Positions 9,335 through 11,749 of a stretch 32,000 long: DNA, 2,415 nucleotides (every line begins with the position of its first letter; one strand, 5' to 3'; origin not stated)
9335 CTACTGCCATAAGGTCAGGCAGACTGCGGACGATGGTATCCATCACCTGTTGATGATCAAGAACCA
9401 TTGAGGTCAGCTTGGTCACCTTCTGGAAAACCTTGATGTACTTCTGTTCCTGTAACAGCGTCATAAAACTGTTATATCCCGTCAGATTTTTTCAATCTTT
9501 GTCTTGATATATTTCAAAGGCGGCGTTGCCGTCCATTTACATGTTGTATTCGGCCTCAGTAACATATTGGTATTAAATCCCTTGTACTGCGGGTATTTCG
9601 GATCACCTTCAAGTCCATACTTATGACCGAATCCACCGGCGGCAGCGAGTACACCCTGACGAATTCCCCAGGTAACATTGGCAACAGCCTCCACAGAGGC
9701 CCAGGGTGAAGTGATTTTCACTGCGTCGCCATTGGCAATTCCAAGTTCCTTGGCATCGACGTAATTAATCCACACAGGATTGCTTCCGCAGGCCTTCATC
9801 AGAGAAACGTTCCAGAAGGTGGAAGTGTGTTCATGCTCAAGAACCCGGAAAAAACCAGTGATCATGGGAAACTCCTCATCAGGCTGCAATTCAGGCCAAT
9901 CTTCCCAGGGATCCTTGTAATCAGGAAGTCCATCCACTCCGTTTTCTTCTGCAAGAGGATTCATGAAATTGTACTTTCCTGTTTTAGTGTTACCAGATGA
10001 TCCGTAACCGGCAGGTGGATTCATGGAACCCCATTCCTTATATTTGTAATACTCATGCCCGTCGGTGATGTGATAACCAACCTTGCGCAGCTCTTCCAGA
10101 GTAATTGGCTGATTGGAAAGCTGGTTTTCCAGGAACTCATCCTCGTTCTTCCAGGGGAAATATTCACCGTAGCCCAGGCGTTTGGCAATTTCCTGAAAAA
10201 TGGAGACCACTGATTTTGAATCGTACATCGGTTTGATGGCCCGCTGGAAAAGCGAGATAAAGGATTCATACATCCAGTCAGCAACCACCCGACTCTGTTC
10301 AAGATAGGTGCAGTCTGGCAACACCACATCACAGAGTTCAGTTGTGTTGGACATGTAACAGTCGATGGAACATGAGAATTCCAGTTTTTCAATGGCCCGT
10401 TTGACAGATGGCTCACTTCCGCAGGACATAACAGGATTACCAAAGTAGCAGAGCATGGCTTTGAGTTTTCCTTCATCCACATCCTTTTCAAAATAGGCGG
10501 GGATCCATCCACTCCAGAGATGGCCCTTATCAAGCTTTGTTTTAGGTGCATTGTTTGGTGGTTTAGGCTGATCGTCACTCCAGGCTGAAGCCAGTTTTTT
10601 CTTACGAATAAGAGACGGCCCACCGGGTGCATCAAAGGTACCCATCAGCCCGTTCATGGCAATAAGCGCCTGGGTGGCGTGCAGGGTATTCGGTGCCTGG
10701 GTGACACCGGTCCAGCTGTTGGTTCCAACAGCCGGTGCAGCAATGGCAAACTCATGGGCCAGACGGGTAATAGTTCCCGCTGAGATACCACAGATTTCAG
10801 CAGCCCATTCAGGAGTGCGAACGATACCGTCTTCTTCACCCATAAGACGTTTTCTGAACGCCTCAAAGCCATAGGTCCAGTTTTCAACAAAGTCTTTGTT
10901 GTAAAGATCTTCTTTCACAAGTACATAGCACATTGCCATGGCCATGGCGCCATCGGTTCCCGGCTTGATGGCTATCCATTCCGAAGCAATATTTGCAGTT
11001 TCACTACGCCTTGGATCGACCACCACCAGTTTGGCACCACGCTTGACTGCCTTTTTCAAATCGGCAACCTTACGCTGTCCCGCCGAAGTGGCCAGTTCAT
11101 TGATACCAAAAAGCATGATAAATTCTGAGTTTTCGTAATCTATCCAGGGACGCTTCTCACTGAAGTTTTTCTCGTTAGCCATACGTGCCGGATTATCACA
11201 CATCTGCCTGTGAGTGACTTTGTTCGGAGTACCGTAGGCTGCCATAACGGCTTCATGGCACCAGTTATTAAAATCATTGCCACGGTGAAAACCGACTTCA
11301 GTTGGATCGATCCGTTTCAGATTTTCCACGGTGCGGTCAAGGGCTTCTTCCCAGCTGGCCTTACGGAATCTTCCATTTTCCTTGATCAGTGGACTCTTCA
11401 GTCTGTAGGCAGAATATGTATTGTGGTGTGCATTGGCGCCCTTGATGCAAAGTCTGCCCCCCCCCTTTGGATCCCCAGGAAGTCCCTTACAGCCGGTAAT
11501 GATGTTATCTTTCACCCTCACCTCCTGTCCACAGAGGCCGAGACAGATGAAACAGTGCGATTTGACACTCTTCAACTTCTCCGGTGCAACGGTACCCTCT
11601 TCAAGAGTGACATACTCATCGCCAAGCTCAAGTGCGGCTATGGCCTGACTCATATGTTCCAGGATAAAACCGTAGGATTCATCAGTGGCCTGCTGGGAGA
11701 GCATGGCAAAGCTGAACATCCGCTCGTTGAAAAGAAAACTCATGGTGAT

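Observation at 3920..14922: Sigma-54-driven eight-gene operon encoding a molybdoenzyme / NapH-like / TauE-like membrane system with no canonical counterpart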

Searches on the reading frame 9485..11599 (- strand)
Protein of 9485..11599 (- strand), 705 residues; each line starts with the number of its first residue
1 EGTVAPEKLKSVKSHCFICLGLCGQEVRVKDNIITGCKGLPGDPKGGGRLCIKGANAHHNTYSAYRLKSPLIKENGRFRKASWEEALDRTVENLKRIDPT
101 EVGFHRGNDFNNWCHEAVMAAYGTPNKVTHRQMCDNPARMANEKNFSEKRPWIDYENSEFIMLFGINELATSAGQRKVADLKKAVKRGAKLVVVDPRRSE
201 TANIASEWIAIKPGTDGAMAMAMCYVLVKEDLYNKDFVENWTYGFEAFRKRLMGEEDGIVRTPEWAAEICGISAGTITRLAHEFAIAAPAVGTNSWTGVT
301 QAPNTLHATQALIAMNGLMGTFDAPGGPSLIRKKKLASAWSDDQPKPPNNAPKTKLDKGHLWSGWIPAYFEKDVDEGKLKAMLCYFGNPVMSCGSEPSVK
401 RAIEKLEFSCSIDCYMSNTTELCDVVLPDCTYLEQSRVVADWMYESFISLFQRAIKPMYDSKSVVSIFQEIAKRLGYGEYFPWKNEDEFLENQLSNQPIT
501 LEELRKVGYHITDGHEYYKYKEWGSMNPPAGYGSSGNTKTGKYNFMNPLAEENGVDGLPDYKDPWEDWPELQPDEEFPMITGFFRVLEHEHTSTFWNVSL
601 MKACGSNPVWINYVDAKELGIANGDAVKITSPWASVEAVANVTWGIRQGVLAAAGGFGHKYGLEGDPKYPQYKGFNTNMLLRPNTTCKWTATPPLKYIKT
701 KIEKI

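Call 50: search_protein_representatives(protein=window:9485-11599:-)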
Query: 705 residues. Proteins with E-value up to 0.001 (for the whole library): 12852; up to 1e-10: 5671; up to 1e-30: 1011. The best 150 are listed.
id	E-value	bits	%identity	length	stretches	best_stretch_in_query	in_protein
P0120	1.6e-284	962.2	61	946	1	10-705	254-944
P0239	7.6e-102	358.3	54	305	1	400-703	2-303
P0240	2.8e-88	313.4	35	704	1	9-681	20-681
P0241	1.7e-84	300.9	36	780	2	14-339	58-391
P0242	4.0e-83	296.4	33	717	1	11-660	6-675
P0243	1.8e-81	290.9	34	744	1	9-660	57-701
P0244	5.4e-80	286.0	34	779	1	39-660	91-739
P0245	1.4e-76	274.7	34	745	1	4-660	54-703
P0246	6.8e-76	272.5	59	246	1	1-206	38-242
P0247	5.5e-73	262.8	33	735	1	13-658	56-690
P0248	1.3e-72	261.6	33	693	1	10-658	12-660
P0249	6.3e-72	259.3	32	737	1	11-662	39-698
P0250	1.7e-71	257.9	33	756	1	5-655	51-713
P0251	4.5e-71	256.5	33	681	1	8-661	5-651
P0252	6.1e-71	256.1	35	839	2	45-476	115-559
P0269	5.3e-63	229.8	31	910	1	47-685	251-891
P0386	5.6e-52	193.4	30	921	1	15-662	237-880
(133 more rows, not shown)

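Call 51: search_protein_families(library=ncbifam, proteins=[P0240, P0241, P0242, P0243, P0244, P0245, P0247, P0248, P0269, P0386], max_evalue=1e-40)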
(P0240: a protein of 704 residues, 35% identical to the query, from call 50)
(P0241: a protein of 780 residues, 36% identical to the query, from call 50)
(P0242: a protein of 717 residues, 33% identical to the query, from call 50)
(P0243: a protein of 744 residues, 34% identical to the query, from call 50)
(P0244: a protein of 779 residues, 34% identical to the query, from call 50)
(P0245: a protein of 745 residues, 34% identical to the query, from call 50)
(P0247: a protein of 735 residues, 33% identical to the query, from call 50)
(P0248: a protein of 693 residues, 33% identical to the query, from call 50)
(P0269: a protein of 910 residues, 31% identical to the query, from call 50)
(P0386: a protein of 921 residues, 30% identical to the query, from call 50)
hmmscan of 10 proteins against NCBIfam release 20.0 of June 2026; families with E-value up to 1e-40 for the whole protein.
P0240 (704 aa): 11 families
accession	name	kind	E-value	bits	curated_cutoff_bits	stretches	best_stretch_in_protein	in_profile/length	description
NF012032.0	PRK15488.1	equivalog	1.3e-129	433.5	694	1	15-529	35-562/759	thiosulfate reductase PhsA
TIGR02166.1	dmsA_ynfE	subfamily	1.1e-91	308.1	777.7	1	27-340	49-395/794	DMSO/selenate family reductase complex A subunit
TIGR01591.1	Fdh-alpha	equivalog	6.2e-87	292.2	666.25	1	27-340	3-315/672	formate dehydrogenase subunit alpha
TIGR03479.1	DMSO_red_II_alp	subfamily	1.5e-66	225.2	984.75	0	25-258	61-304/913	molybdopterin-dependent oxidoreductase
NF011566.1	PRK14990.1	exception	1.7e-64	218.2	1600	1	21-703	57-813/814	dimethylsulfoxide reductase subunit A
NF041885.1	selenate_YnfE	exception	5.5e-61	206.4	1675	1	29-704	56-805/805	selenate/tellurate reductase subunit YnfE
NF047855.1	AssmNtatRedNasC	equivalog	9.9e-60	202.6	1100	0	399-655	411-672/708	assimilatory nitrate reductase catalytic subunit NasC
NF041884.1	selenate_YnfF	exception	2.5e-59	201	1650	1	22-338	45-393/798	selenate/tellurate reductase subunit YnfF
TIGR00509.1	bisC_fam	subfamily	2e-57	195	1017.55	0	175-340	166-341/772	molybdopterin guanine dinucleotide-containing S/N-oxide reductase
NF041714.1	arsenate_red_ArrA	equivalog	1.6e-53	182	1600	0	23-343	51-400/848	arsenate respiratory reductase molybdopterin-containing subunit ArrA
NF041783.2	mnquin_red_QrcB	equivalog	7.8e-49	166.4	440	0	24-532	54-539/695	menaquinone reductase molybdopterin-binding-like subunit QrcB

P0241 (780 aa): 6 families
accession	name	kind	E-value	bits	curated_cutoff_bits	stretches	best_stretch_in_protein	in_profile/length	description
NF012032.0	PRK15488.1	equivalog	5.3e-89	299.2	694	1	9-579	3-552/759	thiosulfate reductase PhsA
TIGR01591.1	Fdh-alpha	equivalog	7.3e-75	252.4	666.25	1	60-769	3-664/672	formate dehydrogenase subunit alpha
TIGR02166.1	dmsA_ynfE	subfamily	8.3e-62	209.3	777.7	0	9-380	1-397/794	DMSO/selenate family reductase complex A subunit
NF047855.1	AssmNtatRedNasC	equivalog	1.9e-46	158.7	1100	1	59-570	24-520/708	assimilatory nitrate reductase catalytic subunit NasC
TIGR00509.1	bisC_fam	subfamily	3.7e-43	147.8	1017.55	0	123-379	65-342/772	molybdopterin guanine dinucleotide-containing S/N-oxide reductase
NF041714.1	arsenate_red_ArrA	equivalog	2e-42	145.3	1600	0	10-293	4-289/848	arsenate respiratory reductase molybdopterin-containing subunit ArrA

P0242 (717 aa): 10 families
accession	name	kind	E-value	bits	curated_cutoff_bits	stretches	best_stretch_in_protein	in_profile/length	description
NF012032.0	PRK15488.1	equivalog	2.9e-109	366.1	694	1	4-535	41-561/759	thiosulfate reductase PhsA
TIGR01591.1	Fdh-alpha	equivalog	7.7e-93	311.8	666.25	1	11-678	3-649/672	formate dehydrogenase subunit alpha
TIGR02166.1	dmsA_ynfE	subfamily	1.9e-64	218.1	777.7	1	4-505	42-566/794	DMSO/selenate family reductase complex A subunit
NF047855.1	AssmNtatRedNasC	equivalog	1e-58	199.2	1100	0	11-317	25-334/708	assimilatory nitrate reductase catalytic subunit NasC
NF041783.2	mnquin_red_QrcB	equivalog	2.6e-55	187.8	440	1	4-326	50-366/695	menaquinone reductase molybdopterin-binding-like subunit QrcB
TIGR00509.1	bisC_fam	subfamily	2.8e-51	174.7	1017.55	0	158-505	166-519/772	molybdopterin guanine dinucleotide-containing S/N-oxide reductase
NF041714.1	arsenate_red_ArrA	equivalog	5e-51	173.8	1600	0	13-481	54-553/848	arsenate respiratory reductase molybdopterin-containing subunit ArrA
NF041885.1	selenate_YnfE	exception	9.3e-47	159.3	1675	0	3-325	45-404/805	selenate/tellurate reductase subunit YnfE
TIGR01553.1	formate-DH-alph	equivalog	3.8e-43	147.4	814.2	0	156-246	218-306/1009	formate dehydrogenase-N subunit alpha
NF041884.1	selenate_YnfF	exception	5.5e-43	146.9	1650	0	3-332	42-404/798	selenate/tellurate reductase subunit YnfF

P0243 (744 aa): 12 families
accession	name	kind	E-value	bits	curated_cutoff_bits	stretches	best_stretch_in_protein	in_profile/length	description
NF012032.0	PRK15488.1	equivalog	3.1e-188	627.3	694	1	15-567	3-562/759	thiosulfate reductase PhsA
TIGR01591.1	Fdh-alpha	equivalog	9.3e-89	298.3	666.25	1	62-696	1-641/672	formate dehydrogenase subunit alpha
TIGR02166.1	dmsA_ynfE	subfamily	9e-79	265.4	777.7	1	15-692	1-746/794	DMSO/selenate family reductase complex A subunit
TIGR03479.1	DMSO_red_II_alp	subfamily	1.8e-58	198.4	984.75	0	62-297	61-307/913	molybdopterin-dependent oxidoreductase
NF047855.1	AssmNtatRedNasC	equivalog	4.3e-57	193.9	1100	0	57-336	18-302/708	assimilatory nitrate reductase catalytic subunit NasC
NF041714.1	arsenate_red_ArrA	equivalog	1.8e-55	188.5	1600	0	17-299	6-298/848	arsenate respiratory reductase molybdopterin-containing subunit ArrA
NF041885.1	selenate_YnfE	exception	2.6e-52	177.7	1675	0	13-376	1-403/805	selenate/tellurate reductase subunit YnfE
NF041884.1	selenate_YnfF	exception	2.1e-50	171.5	1650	0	15-376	1-396/798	selenate/tellurate reductase subunit YnfF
NF041783.2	mnquin_red_QrcB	equivalog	2e-49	168.4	440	0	58-377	51-365/695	menaquinone reductase molybdopterin-binding-like subunit QrcB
TIGR01553.1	formate-DH-alph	equivalog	5.4e-49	166.8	814.2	0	15-299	2-306/1009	formate dehydrogenase-N subunit alpha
NF011566.1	PRK14990.1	exception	6.8e-46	156.7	1600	1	15-692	14-766/814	dimethylsulfoxide reductase subunit A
TIGR00509.1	bisC_fam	subfamily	1.1e-42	146.3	1017.55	0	113-378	43-344/772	molybdopterin guanine dinucleotide-containing S/N-oxide reductase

P0244 (779 aa): 12 families
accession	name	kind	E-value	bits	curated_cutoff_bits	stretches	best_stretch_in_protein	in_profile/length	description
NF012032.0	PRK15488.1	equivalog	1.8e-127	426.3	694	1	5-778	2-758/759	thiosulfate reductase PhsA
TIGR02166.1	dmsA_ynfE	subfamily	2.1e-94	317.1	777.7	1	6-537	1-560/794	DMSO/selenate family reductase complex A subunit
TIGR01591.1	Fdh-alpha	equivalog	1.8e-79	267.6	666.25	1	53-551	2-494/672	formate dehydrogenase subunit alpha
TIGR03479.1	DMSO_red_II_alp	subfamily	6.6e-69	232.9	984.75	1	52-302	61-307/913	molybdopterin-dependent oxidoreductase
NF041885.1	selenate_YnfE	exception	5.6e-64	216.3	1675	1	6-376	3-399/805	selenate/tellurate reductase subunit YnfE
NF041884.1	selenate_YnfF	exception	1.1e-63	215.4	1650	1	7-497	2-518/798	selenate/tellurate reductase subunit YnfF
NF011566.1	PRK14990.1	exception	1.2e-61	208.8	1600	1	6-376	14-412/814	dimethylsulfoxide reductase subunit A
NF041714.1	arsenate_red_ArrA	equivalog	1e-59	202.5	1600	0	43-306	44-300/848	arsenate respiratory reductase molybdopterin-containing subunit ArrA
NF041783.2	mnquin_red_QrcB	equivalog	5.9e-54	183.4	440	0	95-381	84-365/695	menaquinone reductase molybdopterin-binding-like subunit QrcB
NF047855.1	AssmNtatRedNasC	equivalog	4.3e-49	167.4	1100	1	95-497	54-469/708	assimilatory nitrate reductase catalytic subunit NasC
TIGR00509.1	bisC_fam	subfamily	3.6e-45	154.5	1017.55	0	239-537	195-513/772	molybdopterin guanine dinucleotide-containing S/N-oxide reductase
NF011567.1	PRK14991.1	equivalog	3.6e-41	140.9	1750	0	101-151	139-189/1022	tetrathionate reductase subunit TtrA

P0245 (745 aa): 11 families
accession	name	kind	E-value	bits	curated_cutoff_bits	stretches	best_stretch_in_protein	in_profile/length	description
NF012032.0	PRK15488.1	equivalog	1.1e-179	599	694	1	14-545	3-539/759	thiosulfate reductase PhsA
TIGR01591.1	Fdh-alpha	equivalog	1.4e-89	301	666.25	1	66-699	2-642/672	formate dehydrogenase subunit alpha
TIGR02166.1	dmsA_ynfE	subfamily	4.4e-88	296.2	777.7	1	14-540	1-563/794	DMSO/selenate family reductase complex A subunit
NF011566.1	PRK14990.1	exception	6.9e-63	212.9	1600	1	4-380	4-416/814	dimethylsulfoxide reductase subunit A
NF041783.2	mnquin_red_QrcB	equivalog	2.1e-61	208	440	1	61-742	51-693/695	menaquinone reductase molybdopterin-binding-like subunit QrcB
NF041885.1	selenate_YnfE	exception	5.9e-60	203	1675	1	14-380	3-403/805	selenate/tellurate reductase subunit YnfE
TIGR03479.1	DMSO_red_II_alp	subfamily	4.9e-59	200.3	984.75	0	95-300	98-305/913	molybdopterin-dependent oxidoreductase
NF041884.1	selenate_YnfF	exception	3.9e-58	197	1650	1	14-541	1-564/798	selenate/tellurate reductase subunit YnfF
NF047855.1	AssmNtatRedNasC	equivalog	6.2e-58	196.7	1100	0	58-344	16-305/708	assimilatory nitrate reductase catalytic subunit NasC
TIGR00509.1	bisC_fam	subfamily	2.6e-51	174.8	1017.55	0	112-382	39-344/772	molybdopterin guanine dinucleotide-containing S/N-oxide reductase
NF041714.1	arsenate_red_ArrA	equivalog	4.7e-46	157.3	1600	0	14-304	3-298/848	arsenate respiratory reductase molybdopterin-containing subunit ArrA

P0247 (735 aa): 11 families
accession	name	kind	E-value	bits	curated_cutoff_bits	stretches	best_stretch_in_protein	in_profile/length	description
NF012032.0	PRK15488.1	equivalog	1.5e-166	555.6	694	1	9-566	3-568/759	thiosulfate reductase PhsA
TIGR02166.1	dmsA_ynfE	subfamily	3.7e-87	293.2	777.7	1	9-733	1-794/794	DMSO/selenate family reductase complex A subunit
TIGR01591.1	Fdh-alpha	equivalog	3.5e-78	263.4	666.25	1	58-686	2-640/672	formate dehydrogenase subunit alpha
TIGR03479.1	DMSO_red_II_alp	subfamily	3.8e-62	210.5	984.75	0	53-291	57-307/913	molybdopterin-dependent oxidoreductase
NF041714.1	arsenate_red_ArrA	equivalog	2.6e-60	204.5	1600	0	10-287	4-292/848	arsenate respiratory reductase molybdopterin-containing subunit ArrA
NF041885.1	selenate_YnfE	exception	3e-60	204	1675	1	9-733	3-805/805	selenate/tellurate reductase subunit YnfE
NF047855.1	AssmNtatRedNasC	equivalog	1.1e-56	192.5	1100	0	40-336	11-308/708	assimilatory nitrate reductase catalytic subunit NasC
NF041884.1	selenate_YnfF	exception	5.5e-56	189.9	1650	1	10-733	2-798/798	selenate/tellurate reductase subunit YnfF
NF041783.2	mnquin_red_QrcB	equivalog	1.5e-52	178.7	440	1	53-529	51-506/695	menaquinone reductase molybdopterin-binding-like subunit QrcB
NF011566.1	PRK14990.1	exception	1.2e-50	172.3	1600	1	6-733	11-814/814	dimethylsulfoxide reductase subunit A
TIGR01553.1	formate-DH-alph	equivalog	3.9e-43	147.4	814.2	0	9-292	2-305/1009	formate dehydrogenase-N subunit alpha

P0248 (693 aa): 15 families
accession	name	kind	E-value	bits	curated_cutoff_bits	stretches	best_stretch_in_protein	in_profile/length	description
TIGR01591.1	Fdh-alpha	equivalog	3.7e-112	375.6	666.25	1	16-332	1-318/672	formate dehydrogenase subunit alpha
NF012032.0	PRK15488.1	equivalog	2.9e-95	319.8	694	1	9-497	39-540/759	thiosulfate reductase PhsA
NF047855.1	AssmNtatRedNasC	equivalog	4.2e-91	306.3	1100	2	10-325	17-336/708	assimilatory nitrate reductase catalytic subunit NasC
TIGR02166.1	dmsA_ynfE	subfamily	6.3e-74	249.4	777.7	1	3-662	34-756/794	DMSO/selenate family reductase complex A subunit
TIGR03479.1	DMSO_red_II_alp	subfamily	3.2e-66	224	984.75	0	16-249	61-305/913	molybdopterin-dependent oxidoreductase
TIGR00509.1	bisC_fam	subfamily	1.5e-60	205.3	1017.55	0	191-331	198-343/772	molybdopterin guanine dinucleotide-containing S/N-oxide reductase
NF011566.1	PRK14990.1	exception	1.8e-51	175.1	1600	1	2-658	47-771/814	dimethylsulfoxide reductase subunit A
NF041783.2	mnquin_red_QrcB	equivalog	5.1e-50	170.3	440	0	12-300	51-337/695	menaquinone reductase molybdopterin-binding-like subunit QrcB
NF041323.1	Nitr_red_NasA_Halo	equivalog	7.5e-48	163.5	1000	0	35-289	19-272/673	assimilatory nitrate reductase NasA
TIGR01553.1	formate-DH-alph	equivalog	1.3e-47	162.2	814.2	0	15-252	46-305/1009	formate dehydrogenase-N subunit alpha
NF041885.1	selenate_YnfE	exception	1.8e-47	161.7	1675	0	9-332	44-405/805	selenate/tellurate reductase subunit YnfE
NF011682.0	PRK15102.1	equivalog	7.9e-47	159.8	909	0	174-331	234-396/829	trimethylamine-N-oxide reductase TorA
NF041884.1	selenate_YnfF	exception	1.5e-45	155.4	1650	1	10-658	42-753/798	selenate/tellurate reductase subunit YnfF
TIGR02164.1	torA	equivalog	1.7e-45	155.5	1465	0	72-331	108-392/824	trimethylamine-N-oxide reductase TorA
NF010055.0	PRK13532.1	equivalog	9.7e-41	139.9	904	0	15-250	44-290/830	nitrate reductase catalytic subunit NapA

P0269 (910 aa): 11 families
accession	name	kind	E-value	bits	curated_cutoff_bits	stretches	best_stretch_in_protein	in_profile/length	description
NF012032.0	PRK15488.1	equivalog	2.8e-111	372.8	694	1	198-668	43-507/759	thiosulfate reductase PhsA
TIGR02166.1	dmsA_ynfE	subfamily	4.8e-76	256.4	777.7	0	204-459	51-304/794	DMSO/selenate family reductase complex A subunit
TIGR01591.1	Fdh-alpha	equivalog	2.6e-66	224.1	666.25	1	201-861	1-637/672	formate dehydrogenase subunit alpha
NF041783.2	mnquin_red_QrcB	equivalog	4.6e-53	180.4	440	1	198-730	52-542/695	menaquinone reductase molybdopterin-binding-like subunit QrcB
NF041714.1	arsenate_red_ArrA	equivalog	7.6e-53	179.8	1600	0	192-460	44-302/848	arsenate respiratory reductase molybdopterin-containing subunit ArrA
TIGR03479.1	DMSO_red_II_alp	subfamily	5.2e-51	173.7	984.75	0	253-449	103-302/913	molybdopterin-dependent oxidoreductase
NF041885.1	selenate_YnfE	exception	2.1e-48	164.8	1675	1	252-689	90-565/805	selenate/tellurate reductase subunit YnfE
NF041884.1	selenate_YnfF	exception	4.2e-48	163.9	1650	0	252-653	87-520/798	selenate/tellurate reductase subunit YnfF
NF011567.1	PRK14991.1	equivalog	1.1e-47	162.5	1750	0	201-450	76-370/1022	tetrathionate reductase subunit TtrA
NF011566.1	PRK14990.1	exception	1.2e-46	159.1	1600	0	365-866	227-771/814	dimethylsulfoxide reductase subunit A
NF047855.1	AssmNtatRedNasC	equivalog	7.1e-44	150.2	1100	0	250-522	57-334/708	assimilatory nitrate reductase catalytic subunit NasC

P0386 (921 aa): 6 families
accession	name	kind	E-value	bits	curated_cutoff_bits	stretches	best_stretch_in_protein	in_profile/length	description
NF012032.0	PRK15488.1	equivalog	3.4e-91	306.4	694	1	225-712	35-536/759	thiosulfate reductase PhsA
TIGR01591.1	Fdh-alpha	equivalog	3.9e-71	240.1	666.25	1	237-874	2-642/672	formate dehydrogenase subunit alpha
TIGR02166.1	dmsA_ynfE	subfamily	5.2e-49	167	777.7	1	227-665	37-517/794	DMSO/selenate family reductase complex A subunit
NF041783.2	mnquin_red_QrcB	equivalog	4.8e-47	160.5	440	1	225-712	44-510/695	menaquinone reductase molybdopterin-binding-like subunit QrcB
TIGR03479.1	DMSO_red_II_alp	subfamily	3.4e-46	157.8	984.75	0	215-470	40-307/913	molybdopterin-dependent oxidoreductase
NF047855.1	AssmNtatRedNasC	equivalog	6.6e-43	147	1100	0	384-544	179-337/708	assimilatory nitrate reductase catalytic subunit NasC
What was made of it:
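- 9482..12331 (-): g4: TorD-family chaperone domain fused to a Psr/Phs-like Mo-bisPGD catalytic subunit. It is cytoplasmic. NCBI protein accession WP_015402900.1. The clade is isolated (calls 50, 51).
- On Polysulfide/thiosulfate reductase (PsrABC/PhsABC): The nearest unfused relatives are 33-36% identical and are themselves below the cut-off (calls 50, 51).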
